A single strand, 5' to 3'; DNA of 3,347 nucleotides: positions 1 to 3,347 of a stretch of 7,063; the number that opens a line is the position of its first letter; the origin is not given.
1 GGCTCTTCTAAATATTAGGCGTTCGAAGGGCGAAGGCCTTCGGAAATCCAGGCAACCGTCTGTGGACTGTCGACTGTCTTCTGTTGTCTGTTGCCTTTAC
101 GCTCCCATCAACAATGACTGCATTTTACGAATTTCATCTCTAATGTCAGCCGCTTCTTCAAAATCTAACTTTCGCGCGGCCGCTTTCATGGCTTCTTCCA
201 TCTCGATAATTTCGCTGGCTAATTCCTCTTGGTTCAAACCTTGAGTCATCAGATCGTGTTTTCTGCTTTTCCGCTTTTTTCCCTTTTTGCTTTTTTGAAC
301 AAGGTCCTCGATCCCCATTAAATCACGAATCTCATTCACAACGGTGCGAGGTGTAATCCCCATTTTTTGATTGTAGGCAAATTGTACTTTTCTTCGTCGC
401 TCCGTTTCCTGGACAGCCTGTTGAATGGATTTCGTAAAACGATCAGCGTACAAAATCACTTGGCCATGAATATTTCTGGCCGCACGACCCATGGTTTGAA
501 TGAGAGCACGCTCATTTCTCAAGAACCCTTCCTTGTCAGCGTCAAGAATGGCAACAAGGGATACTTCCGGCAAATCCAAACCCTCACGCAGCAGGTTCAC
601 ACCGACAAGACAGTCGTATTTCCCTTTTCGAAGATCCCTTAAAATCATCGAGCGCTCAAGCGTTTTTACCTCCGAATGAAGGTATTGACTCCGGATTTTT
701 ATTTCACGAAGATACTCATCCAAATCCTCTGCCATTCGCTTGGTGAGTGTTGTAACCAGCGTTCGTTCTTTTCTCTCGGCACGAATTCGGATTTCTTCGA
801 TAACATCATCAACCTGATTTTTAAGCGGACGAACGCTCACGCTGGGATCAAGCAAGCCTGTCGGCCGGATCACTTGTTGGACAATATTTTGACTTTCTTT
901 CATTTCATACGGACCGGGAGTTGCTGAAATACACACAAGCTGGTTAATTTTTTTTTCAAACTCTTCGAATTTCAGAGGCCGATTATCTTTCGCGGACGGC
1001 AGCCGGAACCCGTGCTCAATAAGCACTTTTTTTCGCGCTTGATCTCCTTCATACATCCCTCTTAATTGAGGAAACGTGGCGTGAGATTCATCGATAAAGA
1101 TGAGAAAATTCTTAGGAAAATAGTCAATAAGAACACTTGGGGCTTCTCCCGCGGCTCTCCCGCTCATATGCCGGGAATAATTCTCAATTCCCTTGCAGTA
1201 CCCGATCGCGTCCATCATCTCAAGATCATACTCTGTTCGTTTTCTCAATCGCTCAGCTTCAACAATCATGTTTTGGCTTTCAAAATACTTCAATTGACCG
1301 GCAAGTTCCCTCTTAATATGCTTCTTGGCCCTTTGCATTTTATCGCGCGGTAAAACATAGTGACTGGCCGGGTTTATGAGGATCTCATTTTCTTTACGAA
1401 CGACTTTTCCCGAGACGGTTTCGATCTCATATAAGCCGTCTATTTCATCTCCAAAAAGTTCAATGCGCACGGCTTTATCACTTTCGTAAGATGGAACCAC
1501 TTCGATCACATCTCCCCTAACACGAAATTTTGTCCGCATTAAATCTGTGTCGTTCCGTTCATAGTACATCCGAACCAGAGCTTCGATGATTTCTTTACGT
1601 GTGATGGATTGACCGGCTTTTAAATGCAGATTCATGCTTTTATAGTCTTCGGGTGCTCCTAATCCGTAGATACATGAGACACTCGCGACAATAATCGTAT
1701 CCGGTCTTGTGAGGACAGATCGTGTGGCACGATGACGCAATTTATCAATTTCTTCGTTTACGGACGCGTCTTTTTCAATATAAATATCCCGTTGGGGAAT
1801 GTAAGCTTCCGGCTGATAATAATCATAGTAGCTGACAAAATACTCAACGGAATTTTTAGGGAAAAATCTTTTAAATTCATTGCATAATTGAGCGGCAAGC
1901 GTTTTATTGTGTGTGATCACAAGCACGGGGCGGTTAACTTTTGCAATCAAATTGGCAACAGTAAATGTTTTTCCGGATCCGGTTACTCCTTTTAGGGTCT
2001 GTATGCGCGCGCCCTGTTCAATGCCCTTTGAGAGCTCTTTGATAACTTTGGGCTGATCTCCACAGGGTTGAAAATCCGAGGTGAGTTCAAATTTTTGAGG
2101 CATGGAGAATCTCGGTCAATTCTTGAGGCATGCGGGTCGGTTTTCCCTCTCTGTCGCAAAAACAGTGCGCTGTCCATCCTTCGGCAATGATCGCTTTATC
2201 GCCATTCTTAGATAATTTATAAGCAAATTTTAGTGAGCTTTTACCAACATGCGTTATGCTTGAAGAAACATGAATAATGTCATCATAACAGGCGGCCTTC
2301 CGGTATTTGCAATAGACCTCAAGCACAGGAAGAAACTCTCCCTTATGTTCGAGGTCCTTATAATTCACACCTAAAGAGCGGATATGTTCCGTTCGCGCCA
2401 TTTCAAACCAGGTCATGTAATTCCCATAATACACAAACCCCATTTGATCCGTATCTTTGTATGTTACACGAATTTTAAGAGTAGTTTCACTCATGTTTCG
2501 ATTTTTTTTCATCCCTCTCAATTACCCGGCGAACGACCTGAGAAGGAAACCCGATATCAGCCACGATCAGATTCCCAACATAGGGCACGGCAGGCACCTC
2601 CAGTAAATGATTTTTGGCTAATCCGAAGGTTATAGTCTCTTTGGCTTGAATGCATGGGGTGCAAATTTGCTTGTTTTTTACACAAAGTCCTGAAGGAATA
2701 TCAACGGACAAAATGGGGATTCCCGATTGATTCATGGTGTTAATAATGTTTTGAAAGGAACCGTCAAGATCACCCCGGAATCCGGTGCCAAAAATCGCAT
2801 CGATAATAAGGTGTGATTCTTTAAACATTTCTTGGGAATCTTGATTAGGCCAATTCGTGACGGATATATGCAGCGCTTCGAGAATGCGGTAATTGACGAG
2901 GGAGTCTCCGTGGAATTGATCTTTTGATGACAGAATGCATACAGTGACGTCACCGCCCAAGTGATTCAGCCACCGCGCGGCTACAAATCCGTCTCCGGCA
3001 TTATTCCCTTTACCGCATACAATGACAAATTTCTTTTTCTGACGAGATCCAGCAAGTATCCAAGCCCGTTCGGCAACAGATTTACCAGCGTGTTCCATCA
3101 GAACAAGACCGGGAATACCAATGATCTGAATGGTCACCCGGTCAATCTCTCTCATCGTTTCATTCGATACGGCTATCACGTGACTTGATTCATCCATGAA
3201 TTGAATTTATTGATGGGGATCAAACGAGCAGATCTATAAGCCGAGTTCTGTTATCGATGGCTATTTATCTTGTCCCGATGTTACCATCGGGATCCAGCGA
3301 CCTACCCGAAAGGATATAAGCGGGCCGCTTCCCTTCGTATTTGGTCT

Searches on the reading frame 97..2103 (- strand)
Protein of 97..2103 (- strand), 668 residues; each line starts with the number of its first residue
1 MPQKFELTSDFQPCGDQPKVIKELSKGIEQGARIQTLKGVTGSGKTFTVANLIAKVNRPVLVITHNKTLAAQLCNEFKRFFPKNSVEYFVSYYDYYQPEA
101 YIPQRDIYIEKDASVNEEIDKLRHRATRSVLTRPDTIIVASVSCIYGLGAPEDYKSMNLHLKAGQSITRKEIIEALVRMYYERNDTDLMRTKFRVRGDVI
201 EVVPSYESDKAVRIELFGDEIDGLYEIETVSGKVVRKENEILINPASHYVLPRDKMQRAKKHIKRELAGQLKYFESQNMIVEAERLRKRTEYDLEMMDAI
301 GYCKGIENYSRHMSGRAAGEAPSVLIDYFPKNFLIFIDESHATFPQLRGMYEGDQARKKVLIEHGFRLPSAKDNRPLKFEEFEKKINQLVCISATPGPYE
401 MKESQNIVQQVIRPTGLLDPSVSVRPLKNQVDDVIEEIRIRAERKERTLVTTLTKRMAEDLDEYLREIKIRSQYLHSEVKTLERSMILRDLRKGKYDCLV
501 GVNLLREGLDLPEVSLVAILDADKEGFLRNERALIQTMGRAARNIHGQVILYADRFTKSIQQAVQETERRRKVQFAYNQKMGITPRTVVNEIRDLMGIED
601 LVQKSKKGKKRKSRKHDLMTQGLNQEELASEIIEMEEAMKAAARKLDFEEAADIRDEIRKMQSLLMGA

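Call 5: search_protein_families(library=pfam, proteins=[window:97-2103:-])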
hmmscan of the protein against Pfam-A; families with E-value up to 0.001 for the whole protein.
window:97-2103:- (668 aa): 8 families
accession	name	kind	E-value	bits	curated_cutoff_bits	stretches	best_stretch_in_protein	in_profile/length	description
PF17757.6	UvrB_inter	-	3.3e-30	104.5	22.9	1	159-249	1-91/91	UvrB interaction domain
PF00271.37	Helicase_C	-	6.6e-21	75.1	23.5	1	433-544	5-109/110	Helicase conserved C-terminal domain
PF12344.14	UvrB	-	3e-18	65.8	27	1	551-593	1-43/43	Ultra-violet resistance protein B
PF04851.21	ResIII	-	1.1e-12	48.6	22.5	1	16-119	7-114/164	Type III restriction enzyme, res subunit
PF02151.25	UVR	-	2.9e-09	36.8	21.5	1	630-663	2-35/36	UvrB/uvrC motif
PF00270.35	DEAD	-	2.1e-05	24.7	26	1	17-87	4-77/167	DEAD/DEAH box helicase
PF13401.12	AAA_22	-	0.00066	20.4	27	0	30-83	3-60/130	AAA domain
PF19312.4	NtrY_N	-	0.00076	19.4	23.2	0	447-579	134-269/291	NtrY N-terminal region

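Call 6: search_protein_families(library=ncbifam, proteins=[window:97-2103:-])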
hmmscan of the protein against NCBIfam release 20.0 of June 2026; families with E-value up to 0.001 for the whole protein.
window:97-2103:- (668 aa): 31 families (the best 25 are shown)
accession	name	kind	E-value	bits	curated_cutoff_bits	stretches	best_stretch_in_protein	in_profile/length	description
NF003673.1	PRK05298.1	equivalog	0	1031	743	1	4-662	1-651/653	excinuclease ABC subunit UvrB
TIGR00631.1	uvrb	equivalog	0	1030.4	750.1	1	4-661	1-657/658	excinuclease ABC subunit UvrB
TIGR00580.2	mfd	equivalog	1.6e-16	59.9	800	2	176-465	1-247/907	transcription-repair coupling factor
NF004066.1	PRK05580.1-3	equivalog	5.2e-13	48.2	813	1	454-553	549-656/788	primosomal protein N'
TIGR00595.1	priA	equivalog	7.8e-13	47.8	230.35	1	452-565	272-393/509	replication restart helicase PriA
NF004067.0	PRK05580.1-4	equivalog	9.4e-12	44.1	763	1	454-564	496-614/737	primosomal protein N'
TIGR00643.1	recG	equivalog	1.5e-09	37.1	659.4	1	456-552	471-561/629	ATP-dependent DNA helicase RecG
NF004070.0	PRK05580.2-2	equivalog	3.1e-09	35.6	921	1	483-571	523-619/729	primosomal protein N'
NF004069.0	PRK05580.2-1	equivalog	4.8e-09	35.2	767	1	454-553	389-495/612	primosomal protein N'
NF004068.0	PRK05580.1-5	equivalog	5.8e-09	34.6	1249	1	451-552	553-662/795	primosomal protein N'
NF008163.0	PRK10917.1-1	equivalog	1e-08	34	796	1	454-562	503-607/692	ATP-dependent DNA helicase RecG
NF053632.1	heli_RadD_YejH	equivalog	1.4e-08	33.5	720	1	431-522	236-325/573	DNA repair helicase RadD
NF004065.0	PRK05580.1-1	equivalog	1.5e-08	33.3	858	1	486-563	522-607/731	primosomal protein N'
TIGR04095.1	dnd_restrict_1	equivalog_domain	2e-08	33.7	600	1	466-549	310-388/451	DNA phosphorothioation system restriction enzyme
NF004071.0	PRK05580.2-3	equivalog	2.6e-08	32.3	1105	0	455-524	500-569/735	primosomal protein N'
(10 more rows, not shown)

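Call 72: find_homologous_proteins(query=window:100-2103:-, max_evalue=1e-100)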
Query window:100-2103:- (668 aa): 8000 proteins with E <= 1e-100 among 8000 candidates; the best 120 are listed.
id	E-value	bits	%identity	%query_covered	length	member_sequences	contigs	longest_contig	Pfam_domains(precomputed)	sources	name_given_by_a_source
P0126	0.0e+0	1472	100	100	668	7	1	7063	PF00270.36,PF02151.26,PF17757.7,PF00271.38,PF27431.1,PF04851.22,PF12344.15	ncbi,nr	ncbi:excinuclease ABC subunit UvrB [PVC group bacterium]|nr:excinuclease ABC subunit UvrB [PVC group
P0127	0.0e+0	1062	-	-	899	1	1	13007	PF00270.36,PF02151.26,PF14814.12,PF17757.7,PF00271.38,PF27431.1,PF04851.22,PF12344.15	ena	-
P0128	2.5e-270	917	-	-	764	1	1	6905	PF00270.36,PF02151.26,PF17757.7,PF00271.38,PF27431.1,PF04851.22,PF12344.15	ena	-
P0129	2.6e-263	893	61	100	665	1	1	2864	PF00270.36,PF02151.26,PF17757.7,PF00271.38,PF27431.1,PF04851.22,PF12344.15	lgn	-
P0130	2.0e-261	887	60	99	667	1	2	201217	PF00270.36,PF02151.26,PF17757.7,PF00271.38,PF27431.1,PF04851.22,PF12344.15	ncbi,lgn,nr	ncbi:MAG: excinuclease ABC subunit UvrB [Thermoanaerobacteraceae bacterium]|nr:excinuclease ABC subu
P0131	3.9e-261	886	58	100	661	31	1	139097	PF00270.36,PF02151.26,PF17757.7,PF00271.38,PF27431.1,PF04851.22,PF12344.15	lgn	-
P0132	7.4e-261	885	59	99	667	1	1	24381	PF00270.36,PF02151.26,PF17757.7,PF00271.38,PF27431.1,PF04851.22,PF12344.15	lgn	-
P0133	1.8e-260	884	59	99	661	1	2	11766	PF00270.36,PF02151.26,PF17757.7,PF00271.38,PF27431.1,PF04851.22,PF12344.15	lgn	-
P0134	2.4e-260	884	59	99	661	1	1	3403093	PF00270.36,PF02151.26,PF17757.7,PF00271.38,PF27431.1,PF04851.22,PF12344.15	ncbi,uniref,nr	ncbi:excinuclease ABC subunit UvrB [Thermoanaerobacterium sp. RBIITD]|uniref:excinuclease ABC subuni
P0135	5.2e-260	883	58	99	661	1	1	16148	PF00270.36,PF02151.26,PF17757.7,PF00271.38,PF27431.1,PF04851.22,PF12344.15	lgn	-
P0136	1.2e-259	881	59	99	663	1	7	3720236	PF00270.36,PF02151.26,PF17757.7,PF00271.38,PF27431.1,PF04851.22,PF12344.15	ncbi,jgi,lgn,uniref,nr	ncbi:excinuclease ABC subunit UvrB [Metallumcola ferriviriculae]|uniref:UvrABC system protein B n=1 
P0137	1.6e-258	878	60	99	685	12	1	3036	PF02151.26,PF17757.7,PF00271.38,PF27431.1,PF04851.22,PF12344.15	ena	-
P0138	2.2e-258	877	60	99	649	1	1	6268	PF00270.36,PF02151.26,PF17757.7,PF00271.38,PF27431.1,PF04851.22,PF12344.15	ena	-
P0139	2.2e-258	877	60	99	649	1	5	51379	PF00270.36,PF02151.26,PF17757.7,PF00271.38,PF27431.1,PF04851.22,PF12344.15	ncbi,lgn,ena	-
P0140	4.2e-258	876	60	99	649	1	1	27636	PF00270.36,PF02151.26,PF17757.7,PF00271.38,PF27431.1,PF04851.22,PF12344.15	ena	-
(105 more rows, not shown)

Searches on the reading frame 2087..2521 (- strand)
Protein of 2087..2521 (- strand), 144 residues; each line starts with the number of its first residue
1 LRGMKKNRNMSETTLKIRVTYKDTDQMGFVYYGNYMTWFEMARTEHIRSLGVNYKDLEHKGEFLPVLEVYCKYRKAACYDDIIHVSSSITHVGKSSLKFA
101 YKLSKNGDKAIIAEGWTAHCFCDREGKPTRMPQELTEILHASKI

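Call 5: search_protein_families(library=pfam, proteins=[window:2087-2521:-])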
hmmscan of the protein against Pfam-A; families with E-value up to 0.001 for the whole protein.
window:2087-2521:- (144 aa): 2 families
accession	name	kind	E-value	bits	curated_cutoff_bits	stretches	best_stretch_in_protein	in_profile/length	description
PF13279.12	4HBT_2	-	9e-15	55.6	25.5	1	19-138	1-121/122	Thioesterase-like superfamily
PF03061.28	4HBT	-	9.7e-15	55.1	20.6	1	27-109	1-76/79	Thioesterase superfamily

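Call 6: search_protein_families(library=ncbifam, proteins=[window:2087-2521:-])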
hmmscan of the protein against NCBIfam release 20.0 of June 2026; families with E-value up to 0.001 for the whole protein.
window:2087-2521:- (144 aa): 4 families
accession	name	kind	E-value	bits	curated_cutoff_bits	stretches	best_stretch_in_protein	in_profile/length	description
NF047424.1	MenI_Staph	exception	1.2e-26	93.4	225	1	15-137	6-128/148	1,4-dihydroxy-2-naphthoyl-CoA hydrolase MenI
TIGR02799.1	thio_ybgC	equivalog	3.2e-25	88.8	141.35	1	15-136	3-124/126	tol-pal system-associated acyl-CoA thioesterase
TIGR00051.1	TIGR00051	subfamily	2.3e-24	86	68.7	1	16-130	1-115/117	YbgC/FadM family acyl-CoA thioesterase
NF008065.0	PRK10800.1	equivalog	2.3e-16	60.1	185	1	16-134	9-127/134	tol-pal system-associated acyl-CoA thioesterase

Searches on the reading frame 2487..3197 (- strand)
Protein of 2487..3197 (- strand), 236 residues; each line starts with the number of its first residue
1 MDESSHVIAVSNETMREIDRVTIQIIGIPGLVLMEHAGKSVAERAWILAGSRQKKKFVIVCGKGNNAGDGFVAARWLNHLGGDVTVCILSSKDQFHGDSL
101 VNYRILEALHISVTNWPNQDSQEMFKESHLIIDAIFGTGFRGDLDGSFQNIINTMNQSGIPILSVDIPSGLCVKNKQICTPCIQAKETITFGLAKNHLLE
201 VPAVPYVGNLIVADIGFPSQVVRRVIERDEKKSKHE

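Call 5: search_protein_families(library=pfam, proteins=[window:2487-3197:-])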
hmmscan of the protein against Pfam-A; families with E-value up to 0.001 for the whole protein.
window:2487-3197:- (236 aa): 1 family
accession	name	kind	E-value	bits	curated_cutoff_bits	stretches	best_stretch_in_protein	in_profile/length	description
PF03853.21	YjeF_N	-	4.6e-48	163.8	24.9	1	32-196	3-168/169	YjeF-related protein N-terminus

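Call 6: search_protein_families(library=ncbifam, proteins=[window:2487-3197:-])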
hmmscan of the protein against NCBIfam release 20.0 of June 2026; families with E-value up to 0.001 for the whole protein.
window:2487-3197:- (236 aa): 2 families
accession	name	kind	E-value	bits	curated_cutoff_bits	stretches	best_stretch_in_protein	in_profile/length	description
TIGR00197.1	yjeF_nterm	hypoth_equivalog_domain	6.8e-46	156.5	88.6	1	10-218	3-205/206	NAD(P)H-hydrate epimerase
NF007856.0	PRK10565.1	equivalog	3.1e-26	92.1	703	1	11-220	19-222/510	bifunctional ADP-dependent NAD(P)H-hydrate dehydratase/NAD(P)H-hydrate epimerase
